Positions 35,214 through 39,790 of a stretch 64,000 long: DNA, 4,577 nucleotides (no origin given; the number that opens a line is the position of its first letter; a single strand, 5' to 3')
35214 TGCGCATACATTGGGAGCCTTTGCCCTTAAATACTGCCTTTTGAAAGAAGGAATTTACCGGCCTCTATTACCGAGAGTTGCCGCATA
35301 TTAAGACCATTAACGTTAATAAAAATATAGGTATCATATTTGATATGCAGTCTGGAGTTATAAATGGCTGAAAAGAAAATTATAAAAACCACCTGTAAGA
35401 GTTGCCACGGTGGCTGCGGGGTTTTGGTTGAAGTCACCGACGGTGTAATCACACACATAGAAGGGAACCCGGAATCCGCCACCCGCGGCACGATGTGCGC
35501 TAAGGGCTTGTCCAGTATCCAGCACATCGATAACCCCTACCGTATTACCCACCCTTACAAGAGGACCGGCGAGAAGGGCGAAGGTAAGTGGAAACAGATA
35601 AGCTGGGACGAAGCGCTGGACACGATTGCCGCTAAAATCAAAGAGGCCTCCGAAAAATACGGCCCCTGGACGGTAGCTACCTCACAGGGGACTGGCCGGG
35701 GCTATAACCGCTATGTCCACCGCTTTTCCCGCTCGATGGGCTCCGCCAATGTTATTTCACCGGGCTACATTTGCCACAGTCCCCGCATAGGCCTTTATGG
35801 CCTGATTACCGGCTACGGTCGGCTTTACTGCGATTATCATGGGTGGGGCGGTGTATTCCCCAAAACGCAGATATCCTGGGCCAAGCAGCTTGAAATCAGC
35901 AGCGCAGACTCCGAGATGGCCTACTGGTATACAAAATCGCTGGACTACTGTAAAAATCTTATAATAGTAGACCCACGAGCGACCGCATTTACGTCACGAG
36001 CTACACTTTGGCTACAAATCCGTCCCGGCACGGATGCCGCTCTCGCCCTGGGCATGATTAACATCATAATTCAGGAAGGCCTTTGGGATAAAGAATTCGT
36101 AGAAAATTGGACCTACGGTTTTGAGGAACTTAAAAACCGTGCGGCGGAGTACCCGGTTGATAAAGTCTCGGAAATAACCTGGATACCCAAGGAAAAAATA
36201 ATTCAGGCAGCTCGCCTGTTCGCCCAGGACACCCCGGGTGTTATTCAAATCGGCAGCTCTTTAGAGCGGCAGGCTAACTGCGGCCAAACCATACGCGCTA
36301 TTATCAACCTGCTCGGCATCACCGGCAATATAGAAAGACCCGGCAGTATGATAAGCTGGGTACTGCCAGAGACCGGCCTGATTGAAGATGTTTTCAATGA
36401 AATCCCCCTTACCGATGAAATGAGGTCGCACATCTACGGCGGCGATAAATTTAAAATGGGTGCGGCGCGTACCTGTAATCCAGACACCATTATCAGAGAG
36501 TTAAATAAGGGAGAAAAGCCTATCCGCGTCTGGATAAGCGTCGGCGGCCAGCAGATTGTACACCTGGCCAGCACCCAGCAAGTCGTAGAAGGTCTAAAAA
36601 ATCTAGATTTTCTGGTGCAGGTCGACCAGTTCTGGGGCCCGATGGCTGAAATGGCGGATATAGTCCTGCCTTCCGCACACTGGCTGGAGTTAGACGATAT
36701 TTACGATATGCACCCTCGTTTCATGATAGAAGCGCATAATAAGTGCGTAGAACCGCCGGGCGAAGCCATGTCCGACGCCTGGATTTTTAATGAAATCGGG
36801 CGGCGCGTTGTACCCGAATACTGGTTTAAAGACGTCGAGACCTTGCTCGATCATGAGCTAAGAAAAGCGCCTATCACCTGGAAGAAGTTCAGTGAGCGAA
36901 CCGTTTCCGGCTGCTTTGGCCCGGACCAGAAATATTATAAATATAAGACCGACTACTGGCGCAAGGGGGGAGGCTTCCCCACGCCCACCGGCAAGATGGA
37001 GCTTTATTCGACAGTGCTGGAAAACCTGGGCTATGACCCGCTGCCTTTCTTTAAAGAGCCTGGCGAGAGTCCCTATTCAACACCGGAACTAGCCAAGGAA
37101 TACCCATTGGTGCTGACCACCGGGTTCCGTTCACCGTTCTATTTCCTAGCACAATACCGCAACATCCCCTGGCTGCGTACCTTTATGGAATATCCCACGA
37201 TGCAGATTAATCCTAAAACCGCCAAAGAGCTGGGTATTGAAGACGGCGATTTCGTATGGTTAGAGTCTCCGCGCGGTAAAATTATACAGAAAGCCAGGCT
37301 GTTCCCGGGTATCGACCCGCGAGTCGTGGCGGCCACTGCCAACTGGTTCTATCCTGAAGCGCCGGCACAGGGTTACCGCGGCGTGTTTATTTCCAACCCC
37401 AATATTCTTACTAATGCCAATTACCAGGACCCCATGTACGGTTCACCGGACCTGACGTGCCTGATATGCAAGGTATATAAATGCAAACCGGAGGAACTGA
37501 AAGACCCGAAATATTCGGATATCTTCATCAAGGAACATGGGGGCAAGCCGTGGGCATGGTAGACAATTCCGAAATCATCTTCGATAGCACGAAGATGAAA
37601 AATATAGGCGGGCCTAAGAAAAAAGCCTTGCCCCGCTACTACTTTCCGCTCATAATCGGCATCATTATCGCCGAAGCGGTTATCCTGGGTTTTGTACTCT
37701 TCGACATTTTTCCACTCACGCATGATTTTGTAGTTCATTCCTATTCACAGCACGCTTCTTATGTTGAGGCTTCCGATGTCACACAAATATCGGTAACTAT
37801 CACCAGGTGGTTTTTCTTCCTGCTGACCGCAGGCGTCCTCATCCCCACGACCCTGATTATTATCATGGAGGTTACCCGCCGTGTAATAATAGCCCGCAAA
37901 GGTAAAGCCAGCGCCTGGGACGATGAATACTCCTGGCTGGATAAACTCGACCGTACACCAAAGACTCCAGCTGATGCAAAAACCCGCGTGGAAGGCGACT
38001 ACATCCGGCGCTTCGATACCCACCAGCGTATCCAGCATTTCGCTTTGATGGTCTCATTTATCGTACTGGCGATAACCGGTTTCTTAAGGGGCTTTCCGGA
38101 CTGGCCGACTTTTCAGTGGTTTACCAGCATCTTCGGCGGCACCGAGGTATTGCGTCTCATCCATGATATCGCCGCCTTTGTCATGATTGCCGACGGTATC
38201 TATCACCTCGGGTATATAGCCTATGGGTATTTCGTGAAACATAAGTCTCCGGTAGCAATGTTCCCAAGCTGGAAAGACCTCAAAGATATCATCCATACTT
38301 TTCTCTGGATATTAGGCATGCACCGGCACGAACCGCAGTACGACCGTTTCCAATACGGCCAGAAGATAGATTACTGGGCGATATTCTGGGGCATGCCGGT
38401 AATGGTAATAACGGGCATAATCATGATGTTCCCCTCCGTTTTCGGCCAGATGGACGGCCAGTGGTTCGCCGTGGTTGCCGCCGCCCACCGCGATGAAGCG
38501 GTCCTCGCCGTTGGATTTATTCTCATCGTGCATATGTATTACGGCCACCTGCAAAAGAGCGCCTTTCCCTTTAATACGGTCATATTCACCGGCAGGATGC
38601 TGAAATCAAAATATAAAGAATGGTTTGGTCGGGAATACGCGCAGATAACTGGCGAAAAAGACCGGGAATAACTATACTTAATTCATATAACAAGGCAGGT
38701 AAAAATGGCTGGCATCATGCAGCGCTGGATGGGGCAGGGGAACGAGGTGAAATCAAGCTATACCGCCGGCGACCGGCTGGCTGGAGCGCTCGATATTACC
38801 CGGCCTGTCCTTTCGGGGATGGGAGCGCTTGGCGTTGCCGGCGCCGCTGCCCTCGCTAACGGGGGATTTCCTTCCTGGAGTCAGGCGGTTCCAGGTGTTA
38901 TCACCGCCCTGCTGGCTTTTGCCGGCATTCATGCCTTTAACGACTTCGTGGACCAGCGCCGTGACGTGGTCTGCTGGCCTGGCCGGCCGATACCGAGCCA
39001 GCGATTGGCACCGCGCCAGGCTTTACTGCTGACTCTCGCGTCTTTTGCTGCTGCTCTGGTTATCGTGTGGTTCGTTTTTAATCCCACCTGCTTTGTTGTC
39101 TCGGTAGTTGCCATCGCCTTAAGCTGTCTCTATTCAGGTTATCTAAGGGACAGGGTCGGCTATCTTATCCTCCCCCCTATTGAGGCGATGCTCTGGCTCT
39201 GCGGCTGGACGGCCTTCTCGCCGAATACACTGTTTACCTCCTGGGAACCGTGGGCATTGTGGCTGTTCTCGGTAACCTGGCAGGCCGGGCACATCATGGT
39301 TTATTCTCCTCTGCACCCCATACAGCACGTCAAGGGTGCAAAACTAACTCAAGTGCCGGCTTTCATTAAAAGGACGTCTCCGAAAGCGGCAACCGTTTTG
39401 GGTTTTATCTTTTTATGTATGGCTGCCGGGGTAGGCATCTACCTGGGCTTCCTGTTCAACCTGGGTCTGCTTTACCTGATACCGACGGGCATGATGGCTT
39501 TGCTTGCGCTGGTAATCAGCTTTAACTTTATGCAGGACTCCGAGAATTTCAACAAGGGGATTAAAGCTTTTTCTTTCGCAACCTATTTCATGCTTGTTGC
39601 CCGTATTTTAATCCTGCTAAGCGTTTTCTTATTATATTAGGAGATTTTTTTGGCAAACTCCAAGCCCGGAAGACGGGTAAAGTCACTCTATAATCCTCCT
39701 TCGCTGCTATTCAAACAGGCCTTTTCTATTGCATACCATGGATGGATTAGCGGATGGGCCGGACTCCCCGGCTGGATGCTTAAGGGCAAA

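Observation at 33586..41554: Cytoplasm-facing molybdoenzyme with two different membrane subunits, fused operonically to a UbiA/radical-SAM-SPASM/methyltransferase cassette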

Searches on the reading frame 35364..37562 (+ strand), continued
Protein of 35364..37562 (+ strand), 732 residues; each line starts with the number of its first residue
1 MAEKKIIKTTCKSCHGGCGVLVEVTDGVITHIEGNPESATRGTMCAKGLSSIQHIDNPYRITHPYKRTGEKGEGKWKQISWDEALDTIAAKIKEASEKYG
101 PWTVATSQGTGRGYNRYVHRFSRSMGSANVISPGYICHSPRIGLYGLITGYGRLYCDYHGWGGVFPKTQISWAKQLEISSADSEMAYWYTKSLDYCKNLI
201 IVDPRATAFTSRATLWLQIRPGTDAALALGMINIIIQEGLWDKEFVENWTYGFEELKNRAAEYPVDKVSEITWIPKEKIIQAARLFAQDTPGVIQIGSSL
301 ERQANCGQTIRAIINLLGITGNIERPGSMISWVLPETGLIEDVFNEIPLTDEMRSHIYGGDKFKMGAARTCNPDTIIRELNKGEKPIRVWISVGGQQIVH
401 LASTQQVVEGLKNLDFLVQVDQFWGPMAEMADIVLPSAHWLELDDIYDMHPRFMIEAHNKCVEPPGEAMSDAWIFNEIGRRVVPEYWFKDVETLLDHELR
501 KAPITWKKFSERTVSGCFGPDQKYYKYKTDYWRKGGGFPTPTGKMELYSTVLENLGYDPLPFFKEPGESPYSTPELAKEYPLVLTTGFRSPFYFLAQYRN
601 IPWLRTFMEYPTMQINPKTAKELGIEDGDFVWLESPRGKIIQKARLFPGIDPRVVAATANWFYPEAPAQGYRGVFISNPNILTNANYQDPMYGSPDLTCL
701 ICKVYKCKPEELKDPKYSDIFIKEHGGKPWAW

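Call 40: search_protein_families(library=pfam, proteins=[L066:18447-19544:+, L081:19958-21466:+, L052:19458-20246:+, L038:20087-20947:-, L071:20106-21353:-, L055:1762-3138:+, L001:1174-2310:-, L028:6429-7742:+, L028:5916-6419:+, L069:1567-2655:+], max_evalue=0.0001)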
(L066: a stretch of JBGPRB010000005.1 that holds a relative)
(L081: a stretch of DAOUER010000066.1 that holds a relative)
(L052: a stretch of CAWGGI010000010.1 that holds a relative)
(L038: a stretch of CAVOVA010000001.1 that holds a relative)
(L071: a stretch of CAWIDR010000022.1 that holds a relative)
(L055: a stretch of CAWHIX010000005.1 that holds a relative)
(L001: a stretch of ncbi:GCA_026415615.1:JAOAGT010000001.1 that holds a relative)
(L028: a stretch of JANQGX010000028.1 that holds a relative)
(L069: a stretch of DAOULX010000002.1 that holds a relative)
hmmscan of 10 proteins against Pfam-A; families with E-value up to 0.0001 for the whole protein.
L066:18447-19544:+ (365 aa): 1 family
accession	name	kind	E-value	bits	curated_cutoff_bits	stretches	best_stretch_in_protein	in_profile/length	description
PF01917.21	Arch_flagellin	-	8.9e-07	29.8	29.5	1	8-170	9-162/162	Archaebacterial flagellin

L081:19958-21466:+ (502 aa): 1 family
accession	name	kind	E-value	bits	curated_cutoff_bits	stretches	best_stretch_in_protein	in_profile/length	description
PF00482.28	T2SSF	-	9.1e-07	29.3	25.2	0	35-158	3-123/125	Type II secretion system (T2SS), protein F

L052:19458-20246:+ (262 aa): 2 families
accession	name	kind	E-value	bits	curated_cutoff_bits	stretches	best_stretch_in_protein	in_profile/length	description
PF00005.33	ABC_tran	-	1.2e-29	104.1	25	1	23-166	1-136/137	ABC transporter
PF13304.12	AAA_21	-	6.5e-08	33.4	27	0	139-191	238-293/304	AAA domain, putative AbiEii toxin, Type IV TA system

L038:20087-20947:- (286 aa): 1 family
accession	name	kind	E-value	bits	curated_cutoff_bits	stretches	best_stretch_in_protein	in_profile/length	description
PF02653.21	BPD_transp_2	-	8.8e-37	127.1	26.8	1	8-273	2-269/269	Branched-chain amino acid transport system / permease component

L071:20106-21353:- (415 aa): 3 families
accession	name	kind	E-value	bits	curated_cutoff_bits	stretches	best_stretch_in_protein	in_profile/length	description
PF13458.12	Peripla_BP_6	-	1.1e-55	190.1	31.7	1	52-375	1-324/343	Periplasmic binding protein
PF13433.12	Peripla_BP_5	-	5.6e-27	95.2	27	2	181-383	126-335/363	Periplasmic binding protein domain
PF01094.35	ANF_receptor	-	2e-05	24.3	25.4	0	91-379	24-340/353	Receptor family ligand binding region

L055:1762-3138:+ (458 aa): 1 family
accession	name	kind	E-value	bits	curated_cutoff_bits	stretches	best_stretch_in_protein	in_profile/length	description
PF00202.27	Aminotran_3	-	4.4e-97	325.8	30.5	1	42-455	4-403/403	Aminotransferase class-III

L001:1174-2310:- (378 aa): 4 families
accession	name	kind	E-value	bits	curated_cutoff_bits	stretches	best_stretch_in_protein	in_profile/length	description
PF01262.27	AlaDh_PNT_C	-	1.1e-77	260.8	23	1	150-360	1-212/214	Alanine dehydrogenase/PNT, C-terminal domain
PF05222.21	AlaDh_PNT_N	-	5.4e-50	169.6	30.4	1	13-146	1-136/136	Alanine dehydrogenase/PNT, N-terminal domain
PF02826.25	2-Hacid_dh_C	-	2.9e-06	27.2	25.1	1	179-277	38-127/178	D-isomer specific 2-hydroxyacid dehydrogenase, NAD binding domain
PF01488.26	Shikimate_DH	-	6.5e-05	23.5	24.3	0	179-278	14-113/138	Shikimate / quinate 5-dehydrogenase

L028:6429-7742:+ (437 aa): 1 family
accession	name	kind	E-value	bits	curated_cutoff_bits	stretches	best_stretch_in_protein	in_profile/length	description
PF06808.19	DctM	-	5.1e-90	302.7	23.8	1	12-428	2-413/413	Tripartite ATP-independent periplasmic transporter, DctM component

L028:5916-6419:+ (167 aa): 1 family
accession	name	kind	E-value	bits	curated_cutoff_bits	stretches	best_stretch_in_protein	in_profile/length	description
PF04290.18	DctQ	-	2.7e-20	73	28.3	1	26-152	1-127/132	Tripartite ATP-independent periplasmic transporters, DctQ component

L069:1567-2655:+ (362 aa): 2 families
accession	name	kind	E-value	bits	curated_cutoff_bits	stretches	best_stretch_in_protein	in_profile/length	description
PF03480.18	DctP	-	1.3e-35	123.6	23.4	1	54-333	2-281/286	Bacterial extracellular solute-binding protein, family 7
PF21827.1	New_glue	-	4e-05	23.7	31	1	3-45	2-44/94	New glue protein family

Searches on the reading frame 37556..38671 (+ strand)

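Call 4: search_protein_families(library=pfam, proteins=[window:37556-38671:+], max_evalue=0.01)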
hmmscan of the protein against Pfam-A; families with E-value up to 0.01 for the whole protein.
window:37556-38671:+ (371 aa): 2 families
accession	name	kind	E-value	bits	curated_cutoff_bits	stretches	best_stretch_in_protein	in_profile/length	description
PF01292.26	Ni_hydr_CYTB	-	4.1e-16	59.7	30.1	2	152-329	1-161/179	Prokaryotic cytochrome b561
PF14358.11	DUF4405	-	3.7e-06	27.8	26.7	1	161-220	3-64/66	Domain of unknown function (DUF4405)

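Call 5: search_protein_families(library=ncbifam, proteins=[window:37556-38671:+], max_evalue=0.01)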
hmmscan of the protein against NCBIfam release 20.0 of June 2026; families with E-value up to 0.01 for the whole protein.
window:37556-38671:+ (371 aa): 4 families
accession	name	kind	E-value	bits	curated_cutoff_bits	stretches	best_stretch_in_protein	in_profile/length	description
TIGR01583.1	formate-DH-gamm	equivalog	5.4e-14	52.6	115.85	1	150-331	2-170/204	formate dehydrogenase subunit gamma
NF007558.0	PRK10179.1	equivalog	6.4e-10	39.1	339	1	150-337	7-180/217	formate dehydrogenase-N subunit gamma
NF007924.0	PRK10639.1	equivalog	8.2e-10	38.8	341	1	148-367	5-205/211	formate dehydrogenase cytochrome b556 subunit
TIGR02125.1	CytB-hydogenase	equivalog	2.2e-05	24.1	121.5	1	152-309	2-158/212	Ni/Fe-hydrogenase, b-type cytochrome subunit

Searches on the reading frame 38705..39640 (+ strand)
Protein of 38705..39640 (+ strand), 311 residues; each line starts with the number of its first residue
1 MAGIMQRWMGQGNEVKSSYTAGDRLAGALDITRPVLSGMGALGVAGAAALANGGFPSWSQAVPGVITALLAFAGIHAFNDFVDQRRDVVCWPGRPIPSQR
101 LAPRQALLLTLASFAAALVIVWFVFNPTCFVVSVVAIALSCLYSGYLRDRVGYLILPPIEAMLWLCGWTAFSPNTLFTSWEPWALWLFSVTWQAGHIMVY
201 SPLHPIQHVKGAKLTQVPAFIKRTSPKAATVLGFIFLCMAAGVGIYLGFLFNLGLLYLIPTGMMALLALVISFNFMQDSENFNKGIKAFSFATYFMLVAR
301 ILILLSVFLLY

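Call 4: search_protein_families(library=pfam, proteins=[window:38705-39640:+], max_evalue=0.01)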
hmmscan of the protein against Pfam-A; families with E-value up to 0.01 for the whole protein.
window:38705-39640:+ (311 aa): 1 family
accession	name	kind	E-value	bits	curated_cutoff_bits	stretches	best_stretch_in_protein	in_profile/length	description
PF01040.23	UbiA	-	2.2e-26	93.1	34.2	1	44-281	5-237/250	UbiA prenyltransferase family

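Call 5: search_protein_families(library=ncbifam, proteins=[window:38705-39640:+], max_evalue=0.01)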
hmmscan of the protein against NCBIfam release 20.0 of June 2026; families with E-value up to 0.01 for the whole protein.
window:38705-39640:+ (311 aa): 15 families
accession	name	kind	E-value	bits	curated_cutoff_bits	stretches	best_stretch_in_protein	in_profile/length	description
NF009523.0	PRK12884.1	equivalog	5.4e-22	78.3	269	1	24-301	3-274/279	prenyltransferase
NF009521.0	PRK12882.1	equivalog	6.6e-15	55.1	296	1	24-302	4-275/280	geranylgeranylglycerol-phosphate geranylgeranyltransferase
TIGR01473.1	cyoE_ctaB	equivalog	1.1e-14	54.9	210.3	1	31-305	6-279/281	heme o synthase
NF045897.1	SCO3242_trans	equivalog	2.3e-09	37.2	260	1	44-124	19-96/287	SCO3242 family prenyltransferase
NF009522.0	PRK12883.1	equivalog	2.9e-09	36.8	353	1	29-148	7-125/279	geranylgeranylglycerol-phosphate geranylgeranyltransferase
NF003349.0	PRK04375.1-2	equivalog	5.3e-09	35.7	246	1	42-306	42-309/318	heme o synthase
TIGR01474.1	ubiA_proteo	equivalog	9.9e-09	35.1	275.45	1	54-298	36-272/282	4-hydroxybenzoate octaprenyltransferase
NF009524.0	PRK12886.1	equivalog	2.9e-08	33.4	387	1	42-305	24-282/291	prenyltransferase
NF005742.0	PRK07566.1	equivalog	6.9e-08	31.9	313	1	57-145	58-151/315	chlorophyll synthase ChlG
NF035940.1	prenyl_rel_EboC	equivalog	5.6e-07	29.2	250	1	66-146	46-125/292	UbiA-like protein EboC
TIGR01476.1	chlor_syn_BchG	subfamily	6.5e-07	29.1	212.3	1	56-278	34-255/283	(bacterio)chlorophyll synthase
NF009058.0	PRK12392.1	subfamily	1.3e-05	24.5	494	1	77-280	70-277/333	bacteriochlorophyll c synthase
NF008977.0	PRK12324.1-2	equivalog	0.00036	20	234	1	65-148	39-127/297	decaprenyl-phosphate phosphoribosyltransferase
NF006088.0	PRK08238.1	equivalog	0.0013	17.4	351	1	57-149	225-318/482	UbiA family prenyltransferase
NF009511.0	PRK12871.1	equivalog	0.0017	17.7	281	1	47-137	29-131/297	prenyltransferase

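Call 21: search_solved_structures(query=window:38705-39640:+, show_alignments=1, max_evalue=1)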
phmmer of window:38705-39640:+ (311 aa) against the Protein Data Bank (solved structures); distinct sequences matched with E-value up to 1: 5.
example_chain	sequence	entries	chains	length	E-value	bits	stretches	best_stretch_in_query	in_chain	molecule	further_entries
6dd2_A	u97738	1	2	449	0.51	12.8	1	123-186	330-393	Probable hydroxycinnamoyl transferase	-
9jeo_A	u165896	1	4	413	0.69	12.4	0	161-209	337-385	NodB homology domain-containing protein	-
8yfp_A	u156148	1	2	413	0.7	12.4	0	161-209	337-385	NodB homology domain-containing protein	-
9jt0_A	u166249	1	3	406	0.7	12.4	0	161-209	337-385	NodB homology domain-containing protein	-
8yh4_A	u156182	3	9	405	0.72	12.3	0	161-209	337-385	NodB homology domain-containing protein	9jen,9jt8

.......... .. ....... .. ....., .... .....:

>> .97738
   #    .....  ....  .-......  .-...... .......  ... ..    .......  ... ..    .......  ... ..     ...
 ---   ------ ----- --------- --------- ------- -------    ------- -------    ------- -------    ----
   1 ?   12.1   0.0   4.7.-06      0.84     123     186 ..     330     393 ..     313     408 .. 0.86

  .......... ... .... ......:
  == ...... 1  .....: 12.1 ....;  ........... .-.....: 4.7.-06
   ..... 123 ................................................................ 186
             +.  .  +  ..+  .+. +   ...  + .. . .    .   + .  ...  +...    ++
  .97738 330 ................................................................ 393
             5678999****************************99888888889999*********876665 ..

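Call 50: find_homologous_proteins(query=window:38705-39640:+)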
Query window:38705-39640:+ (311 aa): 168 proteins with E <= 0.001 among 8000 candidates; the best 120 are listed.
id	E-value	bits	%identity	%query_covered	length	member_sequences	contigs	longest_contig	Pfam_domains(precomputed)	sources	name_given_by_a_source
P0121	1.4e-202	690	100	100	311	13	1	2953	PF01040.24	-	-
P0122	2.1e-184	630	90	100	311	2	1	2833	PF01040.24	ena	-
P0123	1.3e-168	578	82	100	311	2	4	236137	PF01040.24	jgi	jgi:4-hydroxybenzoate polyprenyltransferase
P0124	2.8e-166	571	81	100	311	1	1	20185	PF01040.24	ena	-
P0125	3.1e-166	570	81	100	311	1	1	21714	PF01040.24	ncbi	-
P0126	4.2e-166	570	81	100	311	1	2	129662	PF01040.24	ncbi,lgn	-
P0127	1.5e-163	562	80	100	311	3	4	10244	PF01040.24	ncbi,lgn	-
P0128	1.5e-163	562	79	100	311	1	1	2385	PF01040.24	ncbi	-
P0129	1.7e-163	561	79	100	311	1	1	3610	PF01040.24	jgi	jgi:4-hydroxybenzoate polyprenyltransferase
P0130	2.0e-163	561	81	100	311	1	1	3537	PF01040.24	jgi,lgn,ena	-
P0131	3.1e-162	557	78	100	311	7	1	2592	PF01040.24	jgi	-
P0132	6.2e-162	556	78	100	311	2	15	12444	PF01040.24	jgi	jgi:4-hydroxybenzoate polyprenyltransferase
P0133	6.6e-162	556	78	100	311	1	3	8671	PF01040.24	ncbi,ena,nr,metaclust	ncbi:MAG: hypothetical protein A2Y89_02590 [Chloroflexi bacterium RBG_13_51_18]|nr:MAG: hypothetical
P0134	1.4e-161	555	79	100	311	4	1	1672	PF01040.24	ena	-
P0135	2.9e-161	554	79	97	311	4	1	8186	PF01040.24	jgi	jgi:4-hydroxybenzoate polyprenyltransferase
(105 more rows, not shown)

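Call 84: predict_structure(alignment_id=A2)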
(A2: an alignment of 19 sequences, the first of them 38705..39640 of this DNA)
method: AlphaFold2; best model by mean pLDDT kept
length: 311 residues; sequences in the alignment: 19
mean_pLDDT: 83.9   pTM: 0.83
mean pLDDT of the five models: 83.9, 83.7, 83.2, 81.1, 78.2
residues with pLDDT >= 90: 169; 70-90: 89; 50-70: 32; < 50: 21
segments of 3 or more residues with pLDDT < 50: 89-99, 205-213
pLDDT, mean of each block of 10 residues (from residue 1): 56 64 74 82 94 92 92 87 62 45 81 96 95 93 83 86 91 93 96 91 56 53 80 97 98 97 98 93 87 95 96 88
secondary structure, 60 per line:
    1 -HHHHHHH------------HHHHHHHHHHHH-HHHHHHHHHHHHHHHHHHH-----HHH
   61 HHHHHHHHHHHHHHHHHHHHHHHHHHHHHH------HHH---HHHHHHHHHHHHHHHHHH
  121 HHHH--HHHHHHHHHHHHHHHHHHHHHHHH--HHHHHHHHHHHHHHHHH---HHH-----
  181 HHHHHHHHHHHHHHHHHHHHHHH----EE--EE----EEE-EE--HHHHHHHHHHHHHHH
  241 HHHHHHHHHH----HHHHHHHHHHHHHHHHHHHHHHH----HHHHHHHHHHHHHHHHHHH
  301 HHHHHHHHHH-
elements in order: H2-8 H21-32 H34-52 H58-90 H103-124 H127-150 H153-169 H181-203 E218-220 H226-250 H255-277 H282-310

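Call 87: fold_search(model_id=the predicted structure, library=pdb)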
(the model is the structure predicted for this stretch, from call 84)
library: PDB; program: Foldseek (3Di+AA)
matches with E <= 10: 421; with E <= 0.001: 12
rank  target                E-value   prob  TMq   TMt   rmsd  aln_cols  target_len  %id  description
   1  7bpu_A                1.7e-07  1.00  0.67  0.73   4.6       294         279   17  Structural and mechanistic insights into the biosynthesis of Digeranylgeranylglyceryl phosphate synthase in membranes (released 2021-04-14)
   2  6m31_A                2.5e-07  1.00  0.64  0.69   4.9       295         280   17  Structural and Functional Insights into an Archaeal Lipid Synthase (released 2021-02-03)
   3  4od4_A                3.2e-05  1.00  0.67  0.74   4.0       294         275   16  Apo structure of a UbiA homolog from Aeropyrum pernix K1 (released 2014-03-19)
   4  4tq3_A                1.2e-04  1.00  0.57  0.61   6.0       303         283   15  Structure of a UbiA homolog from Archaeoglobus fulgidus bound to GPP and Mg2+ (released 2014-07-16)
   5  4tq6_B                1.5e-04  1.00  0.55  0.62   6.8       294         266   15  Structure of a UbiA homolog from Archaeoglobus fulgidus bound to Cd2+ (released 2014-07-16)
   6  4tq4_D                1.7e-04  1.00  0.57  0.60   7.0       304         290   17  Structure of a UbiA homolog from Archaeoglobus fulgidus bound to DMAPP and Mg2+ (released 2014-07-16)
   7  4tq4_A                1.9e-04  1.00  0.57  0.61   6.0       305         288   15  Structure of a UbiA homolog from Archaeoglobus fulgidus bound to DMAPP and Mg2+ (released 2014-07-16)
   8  4tq3_B                2.5e-04  1.00  0.55  0.59   7.2       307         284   16  Structure of a UbiA homolog from Archaeoglobus fulgidus bound to GPP and Mg2+ (released 2014-07-16)
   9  4tq4_C                3.4e-04  1.00  0.57  0.60   6.8       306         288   17  Structure of a UbiA homolog from Archaeoglobus fulgidus bound to DMAPP and Mg2+ (released 2014-07-16)
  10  4od5_A                3.5e-04  1.00  0.63  0.70   5.2       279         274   18  Substrate-bound structure of a UbiA homolog from Aeropyrum pernix K1 (released 2014-03-19)
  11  8j8j_A                3.5e-04  1.00  0.56  0.60   5.7       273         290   16  Membrane bound PRTase, C3 symmetry, donor bound (released 2024-02-07)
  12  4tq6_A                6.6e-04  1.00  0.54  0.62   6.8       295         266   16  Structure of a UbiA homolog from Archaeoglobus fulgidus bound to Cd2+ (released 2014-07-16)
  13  4tq5                  1.5e-03  1.00  0.55  0.61   6.2       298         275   15  Structure of a UbiA homolog from Archaeoglobus fulgidus (released 2014-07-16)
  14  4tq4_B                1.7e-03  1.00  0.56  0.59   7.0       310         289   16  Structure of a UbiA homolog from Archaeoglobus fulgidus bound to DMAPP and Mg2+ (released 2014-07-16)
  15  8j8k_A                4.5e-03  1.00  0.54  0.58   7.1       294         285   14  Membrane bound PRTase, C3 symmetry, acceptor bound (released 2024-02-07)
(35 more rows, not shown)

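Call 98: search_protein_representatives(protein=window:38705-39640:+)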
Query: 311 residues. Proteins with E-value up to 0.001 (for the whole library): 429; up to 1e-10: 46; up to 1e-30: 19. The best 150 are listed.
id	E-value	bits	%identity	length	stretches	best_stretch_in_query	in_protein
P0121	4.5e-203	689.8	100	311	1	1-311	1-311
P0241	1.2e-74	267.9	43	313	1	2-307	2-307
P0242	3.9e-67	243.2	44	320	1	15-309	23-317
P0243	1.0e-66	241.8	46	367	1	15-309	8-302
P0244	1.1e-62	228.6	41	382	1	2-308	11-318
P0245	6.1e-55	203.2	42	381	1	7-300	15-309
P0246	2.0e-50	188.3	40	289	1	25-299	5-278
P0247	2.6e-50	187.9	41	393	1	25-295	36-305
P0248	1.0e-49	186.0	79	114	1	198-311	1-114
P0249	3.8e-48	180.8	40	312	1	59-310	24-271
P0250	4.2e-48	180.7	41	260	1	50-309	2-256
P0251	1.1e-44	169.4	42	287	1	29-300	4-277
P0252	1.5e-40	155.8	54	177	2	204-311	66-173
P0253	1.7e-39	152.5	40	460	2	25-209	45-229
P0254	3.9e-36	141.4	44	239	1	9-174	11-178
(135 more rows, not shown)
